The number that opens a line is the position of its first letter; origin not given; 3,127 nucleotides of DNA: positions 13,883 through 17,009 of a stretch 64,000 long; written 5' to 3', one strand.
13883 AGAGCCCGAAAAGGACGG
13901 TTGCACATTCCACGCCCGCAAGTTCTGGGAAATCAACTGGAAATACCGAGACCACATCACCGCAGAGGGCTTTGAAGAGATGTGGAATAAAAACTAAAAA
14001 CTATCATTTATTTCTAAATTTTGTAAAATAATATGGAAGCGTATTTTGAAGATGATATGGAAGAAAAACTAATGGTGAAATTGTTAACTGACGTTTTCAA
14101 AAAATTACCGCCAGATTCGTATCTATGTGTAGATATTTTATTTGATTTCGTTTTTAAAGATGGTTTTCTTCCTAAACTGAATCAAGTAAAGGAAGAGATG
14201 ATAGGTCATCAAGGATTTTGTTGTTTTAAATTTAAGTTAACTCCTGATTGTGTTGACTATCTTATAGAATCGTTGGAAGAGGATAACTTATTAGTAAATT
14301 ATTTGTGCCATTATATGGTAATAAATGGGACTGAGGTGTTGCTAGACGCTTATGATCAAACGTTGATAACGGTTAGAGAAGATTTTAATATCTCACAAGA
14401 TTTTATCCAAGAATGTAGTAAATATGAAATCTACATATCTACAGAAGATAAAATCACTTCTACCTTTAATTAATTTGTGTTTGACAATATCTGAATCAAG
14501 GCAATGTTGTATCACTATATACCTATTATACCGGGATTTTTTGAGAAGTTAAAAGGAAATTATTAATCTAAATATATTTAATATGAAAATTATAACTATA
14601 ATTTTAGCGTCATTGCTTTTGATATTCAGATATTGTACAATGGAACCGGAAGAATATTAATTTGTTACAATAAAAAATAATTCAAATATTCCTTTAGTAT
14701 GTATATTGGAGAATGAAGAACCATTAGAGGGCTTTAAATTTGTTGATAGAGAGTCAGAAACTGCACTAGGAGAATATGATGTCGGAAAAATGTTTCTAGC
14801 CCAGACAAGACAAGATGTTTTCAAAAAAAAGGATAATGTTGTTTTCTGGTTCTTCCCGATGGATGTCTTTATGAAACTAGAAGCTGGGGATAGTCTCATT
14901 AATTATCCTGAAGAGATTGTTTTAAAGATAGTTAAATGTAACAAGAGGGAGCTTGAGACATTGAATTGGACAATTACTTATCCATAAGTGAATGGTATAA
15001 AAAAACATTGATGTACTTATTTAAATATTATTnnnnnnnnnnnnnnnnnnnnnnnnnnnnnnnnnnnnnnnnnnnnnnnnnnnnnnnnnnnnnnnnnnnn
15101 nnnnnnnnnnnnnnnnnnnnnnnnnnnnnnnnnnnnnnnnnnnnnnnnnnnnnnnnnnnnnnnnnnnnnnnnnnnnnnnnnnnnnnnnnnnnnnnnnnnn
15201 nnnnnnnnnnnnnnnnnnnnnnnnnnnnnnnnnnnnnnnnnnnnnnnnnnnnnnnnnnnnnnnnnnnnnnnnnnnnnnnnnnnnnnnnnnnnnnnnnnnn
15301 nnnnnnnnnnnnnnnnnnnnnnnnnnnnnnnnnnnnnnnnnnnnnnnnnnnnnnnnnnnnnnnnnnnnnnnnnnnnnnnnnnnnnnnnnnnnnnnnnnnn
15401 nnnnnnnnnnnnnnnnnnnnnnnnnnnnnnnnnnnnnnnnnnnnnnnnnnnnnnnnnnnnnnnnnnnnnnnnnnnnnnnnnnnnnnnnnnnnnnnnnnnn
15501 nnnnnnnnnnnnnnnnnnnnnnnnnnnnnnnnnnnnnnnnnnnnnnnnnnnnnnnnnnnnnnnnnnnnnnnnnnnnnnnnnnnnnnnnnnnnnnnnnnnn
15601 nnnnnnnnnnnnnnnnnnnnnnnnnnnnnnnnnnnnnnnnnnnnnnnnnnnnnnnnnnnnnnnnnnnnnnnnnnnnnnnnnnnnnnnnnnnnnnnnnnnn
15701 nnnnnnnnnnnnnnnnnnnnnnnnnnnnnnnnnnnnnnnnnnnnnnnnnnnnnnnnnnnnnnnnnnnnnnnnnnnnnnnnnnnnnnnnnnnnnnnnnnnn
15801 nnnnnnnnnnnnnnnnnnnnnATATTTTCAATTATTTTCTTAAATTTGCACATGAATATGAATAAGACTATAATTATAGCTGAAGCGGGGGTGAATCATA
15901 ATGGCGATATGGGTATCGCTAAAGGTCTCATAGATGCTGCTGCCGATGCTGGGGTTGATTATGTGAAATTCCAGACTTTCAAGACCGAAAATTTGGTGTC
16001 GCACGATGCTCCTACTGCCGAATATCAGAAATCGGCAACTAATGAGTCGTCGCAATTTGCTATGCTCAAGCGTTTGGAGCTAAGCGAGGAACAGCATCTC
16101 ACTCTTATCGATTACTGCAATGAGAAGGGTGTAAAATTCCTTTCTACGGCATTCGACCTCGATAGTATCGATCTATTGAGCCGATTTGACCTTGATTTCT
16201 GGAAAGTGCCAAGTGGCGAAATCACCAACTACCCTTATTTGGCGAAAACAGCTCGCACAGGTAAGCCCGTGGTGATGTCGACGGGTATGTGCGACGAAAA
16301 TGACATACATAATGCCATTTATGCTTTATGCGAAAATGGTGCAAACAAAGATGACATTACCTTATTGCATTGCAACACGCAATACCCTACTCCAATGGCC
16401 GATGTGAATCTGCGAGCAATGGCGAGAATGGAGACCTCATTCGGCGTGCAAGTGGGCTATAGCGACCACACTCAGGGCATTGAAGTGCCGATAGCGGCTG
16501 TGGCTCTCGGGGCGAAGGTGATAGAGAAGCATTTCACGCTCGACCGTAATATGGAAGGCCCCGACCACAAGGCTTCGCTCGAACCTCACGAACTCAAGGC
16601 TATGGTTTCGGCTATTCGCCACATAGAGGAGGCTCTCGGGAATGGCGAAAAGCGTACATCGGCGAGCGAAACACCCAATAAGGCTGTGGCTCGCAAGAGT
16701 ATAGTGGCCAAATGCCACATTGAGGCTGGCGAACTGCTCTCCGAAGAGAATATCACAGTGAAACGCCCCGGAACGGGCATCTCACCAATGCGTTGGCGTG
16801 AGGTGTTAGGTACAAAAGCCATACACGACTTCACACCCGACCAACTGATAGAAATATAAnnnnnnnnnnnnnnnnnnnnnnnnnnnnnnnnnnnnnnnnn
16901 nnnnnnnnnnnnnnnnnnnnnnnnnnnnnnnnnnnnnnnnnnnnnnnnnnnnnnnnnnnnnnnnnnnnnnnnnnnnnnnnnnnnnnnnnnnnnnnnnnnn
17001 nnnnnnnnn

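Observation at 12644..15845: AT-rich mini-island of putative orphan immunity genes embedded in a surface-sugar operon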

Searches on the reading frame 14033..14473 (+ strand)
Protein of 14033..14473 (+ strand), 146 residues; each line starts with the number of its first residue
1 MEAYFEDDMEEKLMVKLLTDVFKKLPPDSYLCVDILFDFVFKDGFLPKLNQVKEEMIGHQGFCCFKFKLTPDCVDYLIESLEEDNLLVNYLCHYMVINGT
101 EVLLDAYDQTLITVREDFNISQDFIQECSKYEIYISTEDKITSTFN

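Call 3: search_protein_families(library=pfam, proteins=[window:14033-14473:+], max_evalue=1)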
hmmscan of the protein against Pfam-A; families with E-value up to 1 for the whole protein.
window:14033-14473:+ (146 aa): 0 families

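Call 5: search_protein_families(library=ncbifam, proteins=[window:14033-14473:+], max_evalue=0.1)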
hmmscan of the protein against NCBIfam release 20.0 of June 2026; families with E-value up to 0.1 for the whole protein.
window:14033-14473:+ (146 aa): 0 families

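Call 6: search_protein_families(library=padloc, proteins=[window:14033-14473:+], max_evalue=1)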
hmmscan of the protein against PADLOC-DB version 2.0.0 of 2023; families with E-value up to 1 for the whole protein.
window:14033-14473:+ (146 aa): 0 families

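Call 31: search_solved_structures(query=window:14033-14473:+, max_evalue=10)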
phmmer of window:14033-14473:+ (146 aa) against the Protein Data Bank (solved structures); distinct sequences matched with E-value up to 10: 3.
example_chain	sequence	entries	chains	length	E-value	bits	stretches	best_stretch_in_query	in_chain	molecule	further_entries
7f0u_A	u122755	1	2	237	0.13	15.5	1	18-105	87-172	papain-like protease 2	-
7mc9_A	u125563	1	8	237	0.13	15.5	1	18-105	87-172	3C-like proteinase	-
6noz_A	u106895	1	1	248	0.15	15.4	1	18-105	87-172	Polyprotein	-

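Call 33: find_homologous_proteins(query=window:14033-14473:+, max_evalue=0.001)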
Query window:14033-14473:+ (146 aa): 10 proteins with E <= 0.001 among 28 candidates.
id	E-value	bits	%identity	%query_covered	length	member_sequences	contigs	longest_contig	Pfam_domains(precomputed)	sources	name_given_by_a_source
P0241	3.9e-90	317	98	100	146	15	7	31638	-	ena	-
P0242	2.8e-78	279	89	97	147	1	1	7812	-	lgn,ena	-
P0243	2.8e-73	263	88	95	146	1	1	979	-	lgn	-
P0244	5.6e-68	245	79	97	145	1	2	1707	-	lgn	-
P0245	1.8e-64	234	73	100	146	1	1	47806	-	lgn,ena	-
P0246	2.6e-64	234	73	100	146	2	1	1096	-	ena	-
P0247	3.2e-58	214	70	97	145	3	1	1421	-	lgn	-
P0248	1.4e-14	72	95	27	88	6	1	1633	-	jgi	jgi:hypothetical protein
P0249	3.2e-11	61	89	18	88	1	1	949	-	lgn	-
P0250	6.2e-8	51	91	16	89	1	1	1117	-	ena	-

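Call 35: find_encoding_contigs(protein=P0241, flank=10000, max_places=7)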
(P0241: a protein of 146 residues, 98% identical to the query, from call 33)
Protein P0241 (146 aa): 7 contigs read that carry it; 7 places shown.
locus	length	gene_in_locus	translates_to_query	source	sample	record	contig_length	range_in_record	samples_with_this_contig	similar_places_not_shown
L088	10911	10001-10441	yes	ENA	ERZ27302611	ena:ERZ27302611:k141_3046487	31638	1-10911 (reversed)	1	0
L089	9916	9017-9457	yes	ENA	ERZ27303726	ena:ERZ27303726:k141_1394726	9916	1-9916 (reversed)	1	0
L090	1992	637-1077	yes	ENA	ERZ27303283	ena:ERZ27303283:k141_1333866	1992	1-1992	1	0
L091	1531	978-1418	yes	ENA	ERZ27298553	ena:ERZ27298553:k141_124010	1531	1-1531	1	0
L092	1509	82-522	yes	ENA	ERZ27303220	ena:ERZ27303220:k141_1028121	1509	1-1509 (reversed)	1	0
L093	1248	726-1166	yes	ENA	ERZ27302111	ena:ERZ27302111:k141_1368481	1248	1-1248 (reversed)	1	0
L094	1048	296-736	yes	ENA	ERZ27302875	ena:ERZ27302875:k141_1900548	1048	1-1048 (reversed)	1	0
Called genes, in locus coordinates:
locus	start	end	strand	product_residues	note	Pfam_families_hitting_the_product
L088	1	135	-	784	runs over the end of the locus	PF01138:RNase_PH, PF03725:RNase_PH_C, PF03726:PNPase, PF01138:RNase_PH, PF00013:KH_1, PF00575:S1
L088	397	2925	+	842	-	PF13620:CarboxypepD_reg, PF13715:CarbopepD_reg_2, PF00656:Peptidase_C14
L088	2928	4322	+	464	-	PF00112:Peptidase_C1, PF13529:Peptidase_C39_2 (weak), PF14326:DUF4384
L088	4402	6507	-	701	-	PF01432:Peptidase_M3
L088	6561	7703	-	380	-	PF28535:DUF8431, PF03372:Exo_endo_phos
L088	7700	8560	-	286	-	PF01694:Rhomboid, PF20216:DUF6576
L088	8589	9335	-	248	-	PF01694:Rhomboid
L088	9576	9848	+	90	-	PF00216:Bac_DNA_binding, PF18291:HU-HIG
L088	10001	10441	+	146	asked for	-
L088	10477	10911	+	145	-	?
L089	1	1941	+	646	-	?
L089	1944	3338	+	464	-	PF00112:Peptidase_C1, PF13529:Peptidase_C39_2 (weak), PF14326:DUF4384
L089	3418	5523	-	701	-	PF01432:Peptidase_M3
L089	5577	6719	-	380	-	PF28535:DUF8431, PF03372:Exo_endo_phos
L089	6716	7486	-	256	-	PF01694:Rhomboid, PF20216:DUF6576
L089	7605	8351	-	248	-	PF01694:Rhomboid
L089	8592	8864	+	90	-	PF00216:Bac_DNA_binding, PF18291:HU-HIG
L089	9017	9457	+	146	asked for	-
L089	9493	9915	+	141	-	?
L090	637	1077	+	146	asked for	-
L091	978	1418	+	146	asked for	-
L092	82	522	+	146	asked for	-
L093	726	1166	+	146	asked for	-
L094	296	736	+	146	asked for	-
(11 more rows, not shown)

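Call 36: find_encoding_contigs(protein=P0245, flank=10000, max_places=4)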
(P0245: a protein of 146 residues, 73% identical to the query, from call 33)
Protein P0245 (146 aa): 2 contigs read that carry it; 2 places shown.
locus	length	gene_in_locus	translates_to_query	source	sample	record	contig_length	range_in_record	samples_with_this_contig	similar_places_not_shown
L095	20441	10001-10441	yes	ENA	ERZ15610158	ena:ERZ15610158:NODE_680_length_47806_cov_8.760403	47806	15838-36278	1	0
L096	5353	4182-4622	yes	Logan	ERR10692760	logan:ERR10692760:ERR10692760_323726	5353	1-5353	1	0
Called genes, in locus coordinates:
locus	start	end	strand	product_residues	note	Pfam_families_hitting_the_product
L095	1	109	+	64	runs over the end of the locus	-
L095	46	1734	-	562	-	PF13431:TPR_17 (faint), PF13432:TPR_16 (faint), PF00515:TPR_1 (weak), PF07719:TPR_2 (weak), PF13181:TPR_8 (weak)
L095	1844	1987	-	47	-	-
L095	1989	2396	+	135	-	PF18962:Por_Secre_tail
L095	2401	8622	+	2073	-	PF03534:SpvB, PF01839:FG-GAP (faint), PF13517:FG-GAP_3 (weak), PF25023:TEN_YD-shell (weak), PF05593:RHS_repeat (weak), PF25023:TEN_YD-shell, PF14412:AHH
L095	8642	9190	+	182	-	-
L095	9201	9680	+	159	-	PF15428:Imm26 (weak)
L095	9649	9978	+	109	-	-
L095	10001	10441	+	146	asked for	-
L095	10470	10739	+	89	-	-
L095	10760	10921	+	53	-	PF01661:Macro (weak)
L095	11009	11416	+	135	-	-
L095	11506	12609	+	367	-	PF01926:MMR_HSR1, PF02421:FeoB_N, PF06071:YchF-GTPase_C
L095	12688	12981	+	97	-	PF22600:MTPAP-like_central (weak), PF01909:NTP_transf_2, PF18765:Polbeta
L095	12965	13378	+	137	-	PF01934:HepT-like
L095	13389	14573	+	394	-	PF00924:MS_channel_2nd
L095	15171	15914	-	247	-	PF00535:Glycos_transf_2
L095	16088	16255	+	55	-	PF00037:Fer4 (weak), PF25160:LdpA_Fe-S-bd (weak), PF12838:Fer4_7, PF13187:Fer4_9, PF13484:Fer4_16 (weak), PF12797:Fer4_2 (weak), PF00037:Fer4, PF12837:Fer4_6 (weak), +4 more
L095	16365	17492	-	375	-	PF19841:GldN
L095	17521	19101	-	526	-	PF12081:GldM_1st, PF21601:GldM_2nd, PF21602:GldM_3rd, PF12080:GldM_4th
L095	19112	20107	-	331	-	PF22827:GldL_N, PF04136:COG3_N (faint)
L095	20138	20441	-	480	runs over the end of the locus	PF03781:FGE-sulfatase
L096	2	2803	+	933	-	?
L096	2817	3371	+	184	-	-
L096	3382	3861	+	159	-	PF15428:Imm26 (weak)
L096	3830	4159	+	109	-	-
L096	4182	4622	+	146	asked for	-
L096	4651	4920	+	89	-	-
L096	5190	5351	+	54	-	?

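Call 57: predict_structure(alignment_id=A4)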
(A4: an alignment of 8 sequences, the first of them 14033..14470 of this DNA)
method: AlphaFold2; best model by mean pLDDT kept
length: 146 residues; sequences in the alignment: 8
mean_pLDDT: 86.9   pTM: 0.82
mean pLDDT of the five models: 86.9, 75.8, 72.3, 61.5, 59.4
residues with pLDDT >= 90: 82; 70-90: 51; 50-70: 8; < 50: 5
segments of 3 or more residues with pLDDT < 50: 1-5
pLDDT, mean of each block of 10 residues (from residue 1): 58 94 94 85 79 82 87 94 87 88 90 95 96 94 77
secondary structure, 60 per line:
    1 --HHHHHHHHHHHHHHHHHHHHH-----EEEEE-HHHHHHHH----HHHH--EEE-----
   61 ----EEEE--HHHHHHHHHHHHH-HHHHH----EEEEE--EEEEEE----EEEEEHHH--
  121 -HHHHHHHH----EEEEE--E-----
elements in order: H3-23 E29-33 H35-42 H47-50 E53-55 E65-68 H71-83 H85-89 E94-98 E101-106 E111-115 H122-129 E134-138

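Call 61: fold_search(model_id=the predicted structure, library=pdb)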
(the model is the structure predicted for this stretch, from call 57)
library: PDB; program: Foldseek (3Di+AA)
matches with E <= 10: 109; with E <= 0.001: 0
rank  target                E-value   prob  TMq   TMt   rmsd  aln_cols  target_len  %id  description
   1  1u7l                  1.1e+00  0.06  0.23  0.11  12.2       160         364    9  Crystal Structure of subunit C (vma5p) of the yeast V-ATPase (released 2004-11-23)
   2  5wwz_B                1.2e+00  0.14  0.23  0.34   5.6        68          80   18  Crystal structure of the KH2 domain of human RNA-binding E3 ubiquitin-protein ligase MEX-3C (released 2017-08-23)
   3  6skw_AAA              1.4e+00  0.04  0.15  0.10  11.2        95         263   14  Crystal structure of the Legionella pneumophila type II secretion system substrate NttE (released 2020-05-20)
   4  2mgz_MODEL_1_B        2.1e+00  0.04  0.19  0.23   6.7        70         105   11  Solution structure of RBFOX family ASD-1 RRM and SUP-12 RRM in ternary complex with RNA (released 2014-08-13)
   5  6mn4_A                2.3e+00  0.10  0.21  0.13   3.7        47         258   21  Crystal structure of aminoglycoside acetyltransferase AAC(3)-IVa, H154A mutant, in complex with apramycin (released 2018-10-24)
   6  5a76_C                2.6e+00  0.05  0.24  0.28   8.7       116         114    8  KSHV LANA (ORF73) C-terminal domain, open non-ring conformation: orthorhombic crystal form (released 2015-10-28)
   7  6fxd_B                2.6e+00  0.04  0.24  0.27   9.0       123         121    8  Crystal structure of MupZ from Pseudomonas fluorescens (released 2019-03-06)
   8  6no4_A                2.6e+00  0.03  0.17  0.13  12.0        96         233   14  ADP bound to L227bF mutant ATP-grasp fold of Blastocystis hominis succinyl-CoA synthetase (released 2019-07-17)
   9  3oby_B                2.6e+00  0.01  0.16  0.09  17.2       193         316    8  Crystal structure of Archaeoglobus fulgidus Pelota reveals inter-domain structural plasticity (released 2010-09-01)
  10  2hvw_B                2.7e+00  0.03  0.27  0.27  12.9       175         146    8  Crystal structure of dCMP deaminase from Streptococcus mutans (released 2007-09-11)
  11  5gne_A                3.1e+00  0.12  0.21  0.10   4.2        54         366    9  Crystal structure of LapB from Legionella pneumophila (released 2017-08-30)
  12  6u1r_B                3.1e+00  0.10  0.18  0.08   5.9        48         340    8  SxtG an amidinotransferase from the Microseira wollei in Saxitoxin biosynthetic pathway (released 2020-03-18)
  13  7u8o_G                3.1e+00  0.06  0.27  0.13   9.4       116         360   12  Structure of porcine V-ATPase with mEAK7 and SidK, Rotary state 2 (released 2022-07-06)
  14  3nnk_A                3.5e+00  0.03  0.23  0.10   9.1       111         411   13  Biochemical and Structural Characterization of a Ureidoglycine Aminotransferase in the Klebsiella pneumoniae Uric Acid (released 2010-07-07)
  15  2hvw_A                3.5e+00  0.03  0.27  0.27  13.8       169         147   11  Crystal structure of dCMP deaminase from Streptococcus mutans (released 2007-09-11)
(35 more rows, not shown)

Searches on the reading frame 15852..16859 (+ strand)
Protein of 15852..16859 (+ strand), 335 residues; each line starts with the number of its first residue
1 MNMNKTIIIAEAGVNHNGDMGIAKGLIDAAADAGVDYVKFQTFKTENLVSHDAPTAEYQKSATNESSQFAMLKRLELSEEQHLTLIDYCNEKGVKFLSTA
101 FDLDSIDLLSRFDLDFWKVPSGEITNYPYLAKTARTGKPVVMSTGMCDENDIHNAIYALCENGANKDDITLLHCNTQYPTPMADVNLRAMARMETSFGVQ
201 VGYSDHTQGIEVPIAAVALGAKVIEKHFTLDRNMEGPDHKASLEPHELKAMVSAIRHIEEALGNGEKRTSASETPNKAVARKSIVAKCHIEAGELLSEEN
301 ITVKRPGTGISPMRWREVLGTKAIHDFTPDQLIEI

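Call 3: search_protein_families(library=pfam, proteins=[window:15852-16859:+], max_evalue=1)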
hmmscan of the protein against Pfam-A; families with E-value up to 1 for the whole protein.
window:15852-16859:+ (335 aa): 2 families
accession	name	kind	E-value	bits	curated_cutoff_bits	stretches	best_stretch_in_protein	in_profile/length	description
PF03102.20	NeuB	-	9.4e-102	340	22.1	1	26-267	1-241/241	NeuB family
PF08666.17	SAF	-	9.4e-08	32.9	21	1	282-333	2-57/63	SAF domain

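Call 5: search_protein_families(library=ncbifam, proteins=[window:15852-16859:+], max_evalue=0.1)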
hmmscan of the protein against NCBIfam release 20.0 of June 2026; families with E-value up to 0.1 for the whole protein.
window:15852-16859:+ (335 aa): 4 families
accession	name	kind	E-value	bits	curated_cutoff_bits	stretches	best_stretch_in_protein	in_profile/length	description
TIGR03569.1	NeuB_NnaB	equivalog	6.6e-151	502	399.65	1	6-333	1-329/329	N-acetylneuraminate synthase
TIGR03586.1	PseI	equivalog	2.8e-88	296.3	340.25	1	6-327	2-321/327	pseudaminic acid synthase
NF006421.0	PRK08673.1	subfamily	0.0012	18.1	335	1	89-264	154-335/338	3-deoxy-7-phosphoheptulonate synthase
TIGR01361.1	DAHP_synth_Bsub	equivalog_domain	0.0021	17.5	267.75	1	89-256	85-258/260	3-deoxy-7-phosphoheptulonate synthase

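Call 13: find_related_loci(query=window:15852-16859:+, collection=genome_contigs, flank=10000)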
Query window:15852-16859:+ (335 aa) in genome_contigs; peptide patterns used: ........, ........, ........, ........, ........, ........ (x = any residue, [..] = any of these).
600 stretches matched a pattern (row limit reached: there are more); 564 encode a relative of the query (tblastn E <= 1e-3); the best 80 are kept; 80 distinct loci.
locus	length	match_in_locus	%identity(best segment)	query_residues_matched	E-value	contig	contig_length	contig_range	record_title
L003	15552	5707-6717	66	1-335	3e-151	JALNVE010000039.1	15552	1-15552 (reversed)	MAG: Paludibacteraceae bacterium isolate SO_2016_CLC_T1 bin 16 scaffold03130_PH3_Jul14_2016, whole genome shotgun sequen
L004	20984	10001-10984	66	6-335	1e-150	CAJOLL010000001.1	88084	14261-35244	uncultured Clostridia bacterium isolate Reindeer_1_mag_36 genome assembly, contig: scaffold_35, whole genome shotgun seq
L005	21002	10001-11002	65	3-335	4e-150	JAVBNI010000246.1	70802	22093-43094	MAG: Bacteroidales bacterium isolate EPI_MAG_00075 c_000010284375, whole genome shotgun sequence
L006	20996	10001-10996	67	4-333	2e-149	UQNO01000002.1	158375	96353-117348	uncultured Bacteroidetes bacterium isolate UMGS464 genome assembly, contig: NODE_2_length_158375_cov_38.790977, whole ge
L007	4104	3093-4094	66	4-335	1e-152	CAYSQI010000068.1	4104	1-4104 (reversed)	MAG TPA_asm: uncultured Bacteroides sp. isolate SRP313737_co1_380 genome assembly, contig: NODE_28547_length_4104_cov_41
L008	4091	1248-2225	68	8-335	2e-152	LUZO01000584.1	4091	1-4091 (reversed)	MAG: Bacteroidales bacterium Bact_23 Bact_23_contig_358179, whole genome shotgun sequence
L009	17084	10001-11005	67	3-335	3e-148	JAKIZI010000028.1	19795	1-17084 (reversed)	MAG: Bacteroidetes bacterium isolate UR.bin43 NODE_28_length_19795_cov_5.487423, whole genome shotgun sequence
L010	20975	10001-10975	67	3-327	3e-147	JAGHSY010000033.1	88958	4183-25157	MAG: Candidatus Colenecus caballi isolate E3_160 c_000000328065, whole genome shotgun sequence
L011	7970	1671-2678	65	1-335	9e-147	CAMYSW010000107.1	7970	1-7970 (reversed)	MAG TPA_asm: uncultured Porphyromonadaceae bacterium isolate SRR19390382_bin.6_metawrap_v1.3_MAG genome assembly, contig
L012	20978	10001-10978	67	8-335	2e-146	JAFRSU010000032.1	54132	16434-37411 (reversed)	MAG: Lachnospiraceae bacterium isolate RGIG2768 Goat_Omasum-5__c279316, whole genome shotgun sequence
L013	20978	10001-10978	67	8-335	2e-146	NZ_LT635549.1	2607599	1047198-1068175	Clostridium sp. Marseille-P3244 strain Marseille-P3244T, whole genome shotgun sequence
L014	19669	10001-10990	65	6-333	3e-146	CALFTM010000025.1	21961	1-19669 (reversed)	MAG TPA_asm: uncultured Bacteroidales bacterium isolate SRR6425824_bin.54_CONCOCT_v1.1_MAG genome assembly, contig: ERZ1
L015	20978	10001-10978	65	8-335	4e-146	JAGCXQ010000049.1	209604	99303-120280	MAG: Clostridiales bacterium isolate RGIG10216 Yak_Rumen-5__c1702508, whole genome shotgun sequence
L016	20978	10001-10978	65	8-335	3e-145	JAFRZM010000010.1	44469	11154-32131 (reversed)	MAG: Lachnospiraceae bacterium isolate RGIG2939 Goat_Omasum.Co__c276309, whole genome shotgun sequence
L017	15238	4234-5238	65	3-335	3e-145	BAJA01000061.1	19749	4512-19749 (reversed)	Bacteroides nordii WAL 11050 = JCM 12987 DNA, contig: JCM12987.contig00061, whole genome shotgun sequence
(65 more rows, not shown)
